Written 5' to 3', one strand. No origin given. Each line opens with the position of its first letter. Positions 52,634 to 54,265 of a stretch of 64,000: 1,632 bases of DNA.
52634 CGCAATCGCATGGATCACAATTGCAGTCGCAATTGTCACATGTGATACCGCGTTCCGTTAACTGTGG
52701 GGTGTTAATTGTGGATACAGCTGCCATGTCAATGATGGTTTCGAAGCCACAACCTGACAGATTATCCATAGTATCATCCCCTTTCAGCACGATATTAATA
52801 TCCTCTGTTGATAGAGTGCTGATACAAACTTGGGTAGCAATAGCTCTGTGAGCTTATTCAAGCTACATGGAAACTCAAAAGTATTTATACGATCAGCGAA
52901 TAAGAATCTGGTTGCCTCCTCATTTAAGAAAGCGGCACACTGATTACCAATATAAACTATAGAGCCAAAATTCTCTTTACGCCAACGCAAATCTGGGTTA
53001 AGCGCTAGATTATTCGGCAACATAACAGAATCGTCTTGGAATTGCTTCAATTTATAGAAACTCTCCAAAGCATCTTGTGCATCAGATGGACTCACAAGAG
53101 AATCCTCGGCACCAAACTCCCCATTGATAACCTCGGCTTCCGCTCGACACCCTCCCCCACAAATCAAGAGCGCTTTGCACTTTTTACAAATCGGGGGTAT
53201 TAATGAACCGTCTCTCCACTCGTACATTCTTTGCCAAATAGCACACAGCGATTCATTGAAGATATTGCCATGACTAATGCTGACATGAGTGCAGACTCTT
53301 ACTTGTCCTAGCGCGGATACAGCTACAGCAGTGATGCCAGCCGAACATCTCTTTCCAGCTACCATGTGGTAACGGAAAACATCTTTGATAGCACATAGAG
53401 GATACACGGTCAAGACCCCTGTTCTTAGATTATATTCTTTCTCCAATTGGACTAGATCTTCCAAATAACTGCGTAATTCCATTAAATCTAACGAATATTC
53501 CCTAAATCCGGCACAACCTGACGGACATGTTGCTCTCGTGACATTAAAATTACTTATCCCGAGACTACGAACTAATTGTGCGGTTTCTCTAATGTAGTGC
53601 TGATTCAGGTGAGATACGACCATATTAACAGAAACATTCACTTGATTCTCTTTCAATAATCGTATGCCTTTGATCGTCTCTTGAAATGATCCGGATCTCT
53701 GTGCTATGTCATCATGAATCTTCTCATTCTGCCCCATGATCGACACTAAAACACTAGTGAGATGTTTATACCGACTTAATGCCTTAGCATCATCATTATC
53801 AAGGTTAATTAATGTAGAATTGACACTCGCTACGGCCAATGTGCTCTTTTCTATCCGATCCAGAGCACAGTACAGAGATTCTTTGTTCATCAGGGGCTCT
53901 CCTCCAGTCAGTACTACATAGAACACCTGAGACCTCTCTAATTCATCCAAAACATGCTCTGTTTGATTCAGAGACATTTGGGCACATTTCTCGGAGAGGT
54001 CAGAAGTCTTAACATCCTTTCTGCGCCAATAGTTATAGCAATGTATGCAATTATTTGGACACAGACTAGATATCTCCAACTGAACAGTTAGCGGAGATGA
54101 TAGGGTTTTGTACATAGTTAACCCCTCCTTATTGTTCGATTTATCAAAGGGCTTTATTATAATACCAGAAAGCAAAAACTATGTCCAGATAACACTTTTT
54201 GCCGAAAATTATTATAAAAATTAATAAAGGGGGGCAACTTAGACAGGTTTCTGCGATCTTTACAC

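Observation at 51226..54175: Candidate RiPP locus: radical-SAM/SPASM maturase, Cys/Asp-rich precursor, terminator, GNAT acetyltransferase and M1-like zinc peptidase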

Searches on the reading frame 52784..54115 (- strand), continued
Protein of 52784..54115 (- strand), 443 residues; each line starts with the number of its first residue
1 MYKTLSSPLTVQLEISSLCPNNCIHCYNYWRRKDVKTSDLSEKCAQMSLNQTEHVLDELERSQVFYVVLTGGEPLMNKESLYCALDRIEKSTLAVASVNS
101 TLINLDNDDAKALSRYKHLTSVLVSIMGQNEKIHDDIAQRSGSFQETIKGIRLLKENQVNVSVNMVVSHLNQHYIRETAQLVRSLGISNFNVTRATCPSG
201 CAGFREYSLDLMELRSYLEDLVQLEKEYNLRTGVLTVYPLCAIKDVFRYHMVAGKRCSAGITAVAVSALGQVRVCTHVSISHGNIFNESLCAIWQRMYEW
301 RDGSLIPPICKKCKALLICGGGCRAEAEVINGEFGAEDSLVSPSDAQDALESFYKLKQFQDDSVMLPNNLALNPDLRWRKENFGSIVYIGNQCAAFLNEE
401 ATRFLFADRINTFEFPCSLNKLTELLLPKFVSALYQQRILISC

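Call 73: find_encoding_contigs(protein=P0001, flank=4000, max_places=1)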
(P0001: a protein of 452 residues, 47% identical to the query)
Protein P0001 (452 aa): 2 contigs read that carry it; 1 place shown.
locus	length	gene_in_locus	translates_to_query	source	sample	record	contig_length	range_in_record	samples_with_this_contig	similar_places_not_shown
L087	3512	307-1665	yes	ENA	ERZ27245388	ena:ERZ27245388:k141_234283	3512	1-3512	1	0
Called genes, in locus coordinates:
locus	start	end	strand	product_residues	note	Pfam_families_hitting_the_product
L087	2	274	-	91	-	?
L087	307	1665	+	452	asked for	PF04055:Radical_SAM, PF13353:Fer4_12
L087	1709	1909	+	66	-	-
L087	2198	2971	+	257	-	PF03141:Methyltransf_29 (weak), PF13489:Methyltransf_23, PF01209:Ubie_methyltran, PF13847:Methyltransf_31, PF08241:Methyltransf_11, PF08242:Methyltransf_12, PF13649:Methyltransf_25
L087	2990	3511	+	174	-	?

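Call 74: find_encoding_contigs(protein=P0033, flank=4000, max_places=1)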
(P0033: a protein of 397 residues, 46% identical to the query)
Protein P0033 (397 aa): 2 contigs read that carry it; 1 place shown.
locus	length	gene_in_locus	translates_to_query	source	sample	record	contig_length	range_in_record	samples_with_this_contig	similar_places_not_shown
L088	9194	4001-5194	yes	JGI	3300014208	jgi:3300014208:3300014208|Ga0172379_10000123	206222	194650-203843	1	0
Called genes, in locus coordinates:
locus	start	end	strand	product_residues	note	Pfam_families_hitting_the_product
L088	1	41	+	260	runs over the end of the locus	PF00899:ThiF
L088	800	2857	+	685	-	PF13185:GAF_2, PF01590:GAF, PF13492:GAF_3, PF15714:SpoVT_C (faint), PF01590:GAF (weak), PF13185:GAF_2, PF00512:HisKA, PF02518:HATPase_c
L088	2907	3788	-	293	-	-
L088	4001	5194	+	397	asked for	PF04055:Radical_SAM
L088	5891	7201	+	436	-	PF04055:Radical_SAM, PF13353:Fer4_12, PF13186:SPASM (weak)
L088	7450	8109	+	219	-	PF13485:Peptidase_MA_2 (weak)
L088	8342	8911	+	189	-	-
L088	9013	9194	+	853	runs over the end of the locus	?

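Call 99: search_protein_families(library=pfam, proteins=[L074:21-671:+, L074:672-1391:-, L074:1673-2389:-, L074:2622-3944:+, L074:5509-6045:+, L074:6520-7365:-, L074:7535-7999:+, L074:8064-8936:-, L059:1672-2280:+, L059:3408-4061:-], max_evalue=0.001)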
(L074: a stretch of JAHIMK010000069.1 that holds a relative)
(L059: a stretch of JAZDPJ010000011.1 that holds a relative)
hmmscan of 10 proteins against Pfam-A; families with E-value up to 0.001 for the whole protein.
L074:21-671:+ (216 aa): 0 families

L074:672-1391:- (239 aa): 1 family
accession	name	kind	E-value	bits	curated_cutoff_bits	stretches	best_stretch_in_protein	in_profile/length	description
PF02616.19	SMC_ScpA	-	5e-15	56.6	24.6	1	25-235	1-229/232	Segregation and condensation protein ScpA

L074:1673-2389:- (238 aa): 2 families
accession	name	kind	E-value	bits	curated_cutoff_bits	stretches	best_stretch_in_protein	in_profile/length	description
PF00589.27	Phage_integrase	-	4.2e-20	72.7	27.1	1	110-229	3-132/172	Phage integrase family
PF13495.12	Phage_int_SAM_4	-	3.1e-15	56.8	27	1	4-92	2-82/85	Phage integrase, N-terminal SAM-like domain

L074:2622-3944:+ (440 aa): 1 family
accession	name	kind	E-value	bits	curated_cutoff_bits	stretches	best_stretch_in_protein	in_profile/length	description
PF03050.20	DDE_Tnp_IS66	-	5.5e-39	134.7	23.1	1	153-410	4-282/284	Transposase IS66 family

L074:5509-6045:+ (178 aa): 0 families

L074:6520-7365:- (281 aa): 1 family
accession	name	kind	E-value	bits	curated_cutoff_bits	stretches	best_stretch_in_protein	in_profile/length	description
PF02498.22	Bro-N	-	2.7e-11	44.3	25.6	1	14-107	1-92/96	BRO family, N-terminal domain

L074:7535-7999:+ (154 aa): 3 families
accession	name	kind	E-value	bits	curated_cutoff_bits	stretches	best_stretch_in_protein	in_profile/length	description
PF13302.13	Acetyltransf_3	-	2.9e-21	77.1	25.4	1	4-139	3-138/138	Acetyltransferase (GNAT) domain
PF00583.31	Acetyltransf_1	-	7.5e-10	39.5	20.7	1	36-138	18-116/116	Acetyltransferase (GNAT) family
PF13420.13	Acetyltransf_4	-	2.5e-09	37.8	24.3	1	5-150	1-146/155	Acetyltransferase (GNAT) domain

L074:8064-8936:- (290 aa): 1 family
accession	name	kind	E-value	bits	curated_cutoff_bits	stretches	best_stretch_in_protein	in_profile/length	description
PF10543.14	ORF6N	-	4e-36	123.6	27.8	1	14-99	1-85/86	ORF6N domain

L059:1672-2280:+ (202 aa): 0 families

L059:3408-4061:- (217 aa): 3 families
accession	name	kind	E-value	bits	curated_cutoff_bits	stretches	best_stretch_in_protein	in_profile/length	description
PF18765.7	Polbeta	-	4.6e-08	33.5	26.9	1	127-204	14-88/93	Polymerase beta, Nucleotidyltransferase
PF01909.29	NTP_transf_2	-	1.4e-06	29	21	1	131-168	19-58/93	Nucleotidyltransferase domain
PF22600.2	MTPAP-like_central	-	0.00075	20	27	0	117-159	30-72/139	Poly(A) RNA polymerase, mitochondrial-like, central palm domain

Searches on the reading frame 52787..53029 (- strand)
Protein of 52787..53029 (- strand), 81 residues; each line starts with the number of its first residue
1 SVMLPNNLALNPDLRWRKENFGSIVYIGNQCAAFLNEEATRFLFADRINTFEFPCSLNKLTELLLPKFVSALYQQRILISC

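Call 45: search_protein_families(library=pfam, alignment_id=A2, max_evalue=1)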
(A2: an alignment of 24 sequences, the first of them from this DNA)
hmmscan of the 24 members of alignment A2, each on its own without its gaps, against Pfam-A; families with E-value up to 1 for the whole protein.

A. member 1, seq(81 aa): 1 family
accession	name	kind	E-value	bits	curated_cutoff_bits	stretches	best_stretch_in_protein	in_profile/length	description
PF22744.3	Toast-rack_PspC-Cterm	-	0.14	12.3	27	1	2-44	61-103/136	ToastRack found in some PspC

B. families by the number of members that match (of 24 scanned): 11 families
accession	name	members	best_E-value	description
PF24406.1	nSTAND_NTPase4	2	0.013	Novel STAND NTPase 4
PF02911.23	Formyl_trans_C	1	0.035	Formyl transferase, C-terminal domain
PF22451.2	NirdL-like_HTH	1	0.049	Siroheme decarboxylase NirDL-like HTH domain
PF08455.15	SNF2_assoc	1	0.06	Bacterial SNF2 helicase associated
PF03923.18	Lipoprotein_16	1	0.092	Uncharacterized lipoprotein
PF00619.27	CARD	1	0.1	Caspase recruitment domain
PF22744.3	Toast-rack_PspC-Cterm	1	0.14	ToastRack found in some PspC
PF22641.2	TiaS_TCKD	1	0.14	TiaS TCKD domain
PF00659.24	POLO_box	1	0.19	POLO box duplicated region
PF01978.25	TrmB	1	0.22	Sugar-specific transcriptional regulator TrmB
PF00468.22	Ribosomal_L34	1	0.29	Ribosomal protein L34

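Call 46: search_solved_structures(query=A2, max_evalue=10)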
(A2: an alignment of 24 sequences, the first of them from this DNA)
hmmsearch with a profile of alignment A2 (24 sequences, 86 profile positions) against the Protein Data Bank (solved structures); distinct sequences matched with E-value up to 10: 35.
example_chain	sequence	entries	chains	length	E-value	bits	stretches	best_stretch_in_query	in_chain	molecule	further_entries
8w41_A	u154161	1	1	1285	0.12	15.4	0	39-79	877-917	Unconventional myosin-VI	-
6cmv_A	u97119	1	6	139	0.13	15.3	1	35-84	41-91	Transcriptional regulator Lrs14-like protein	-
5zu1_A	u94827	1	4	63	0.2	14.7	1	36-82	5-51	Double-stranded RNA-specific adenosine deaminase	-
2l54_A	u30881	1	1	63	0.23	14.5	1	38-82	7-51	Double-stranded RNA-specific adenosine deaminase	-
3irq_D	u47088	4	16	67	0.24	14.4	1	36-82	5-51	Double-stranded RNA-specific adenosine deaminase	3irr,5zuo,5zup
2acj_A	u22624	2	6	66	0.25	14.4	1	36-82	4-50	Double-stranded RNA-specific adenosine deaminase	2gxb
8gbd_A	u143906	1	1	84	0.41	13.7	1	35-81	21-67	Double-stranded RNA-specific adenosine deaminase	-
8gbc_A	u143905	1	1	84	0.42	13.7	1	35-81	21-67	Double-stranded RNA-specific adenosine deaminase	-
5lbh_A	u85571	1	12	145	0.44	13.6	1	36-81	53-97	CAIP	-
4ch7_A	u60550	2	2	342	0.45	13.6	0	41-82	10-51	NIRD-LIKE PROTEIN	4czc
3cuq_A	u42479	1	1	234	0.49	13.5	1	29-79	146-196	Vacuolar-sorting protein SNF8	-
2zme_A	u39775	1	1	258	0.53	13.3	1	29-79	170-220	Vacuolar-sorting protein SNF8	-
6r7h_O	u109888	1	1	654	0.61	13.1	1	26-81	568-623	Cullin-2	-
9t32_E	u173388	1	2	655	0.61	13.1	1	26-81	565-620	Cullin-2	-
2y79_A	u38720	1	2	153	0.62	13.1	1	13-48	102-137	REDOX SENSOR HISTIDINE KINASE RESPONSE REGULATOR DEVS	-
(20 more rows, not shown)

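Call 54: predict_structure(alignment_id=A2)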
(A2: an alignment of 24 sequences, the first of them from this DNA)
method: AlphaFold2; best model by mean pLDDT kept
length: 81 residues; sequences in the alignment: 24
mean_pLDDT: 91.6   pTM: 0.79
mean pLDDT of the five models: 91.6, 91.4, 90.8, 90.1, 88.7
residues with pLDDT >= 90: 68; 70-90: 7; 50-70: 4; < 50: 2
segments of 3 or more residues with pLDDT < 50: none
pLDDT, mean of each block of 10 residues (from residue 1): 93 96 97 96 71 88 94 97 93
secondary structure, 60 per line:
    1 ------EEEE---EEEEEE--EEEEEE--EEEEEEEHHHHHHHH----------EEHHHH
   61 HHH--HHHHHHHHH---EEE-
elements in order: E7-10 E14-19 E22-27 E30-36 H37-44 H57-63 H66-74 E78-80

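Call 71: search_protein_representatives(alignment_id=A2)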
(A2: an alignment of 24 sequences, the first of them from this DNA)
Query: 24 sequences, 86 profile positions. Proteins with E-value up to 0.001 (for the whole library): 193; up to 1e-10: 28; up to 1e-30: 0. The best 150 are listed.
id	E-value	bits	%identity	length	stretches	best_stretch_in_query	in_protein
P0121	3.1e-21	91.1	-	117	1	2-83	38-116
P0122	1.6e-19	85.6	-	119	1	6-82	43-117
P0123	2.8e-19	84.8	-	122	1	2-84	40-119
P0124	3.5e-19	84.5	-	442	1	3-84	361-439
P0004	2.2e-18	81.9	-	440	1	2-85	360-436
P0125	2.1e-17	78.8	-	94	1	2-84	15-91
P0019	3.9e-17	77.9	-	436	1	3-84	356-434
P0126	2.3e-16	75.4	-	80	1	10-84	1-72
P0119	9.6e-16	73.5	-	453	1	1-85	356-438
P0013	1.2e-15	73.2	-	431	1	3-81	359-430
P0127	1.7e-15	72.7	-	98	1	3-84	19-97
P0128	2.2e-15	72.3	-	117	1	2-82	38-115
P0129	2.4e-15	72.2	-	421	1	4-85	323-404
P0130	2.5e-15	72.1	-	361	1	2-84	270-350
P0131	3.0e-15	71.9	-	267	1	2-84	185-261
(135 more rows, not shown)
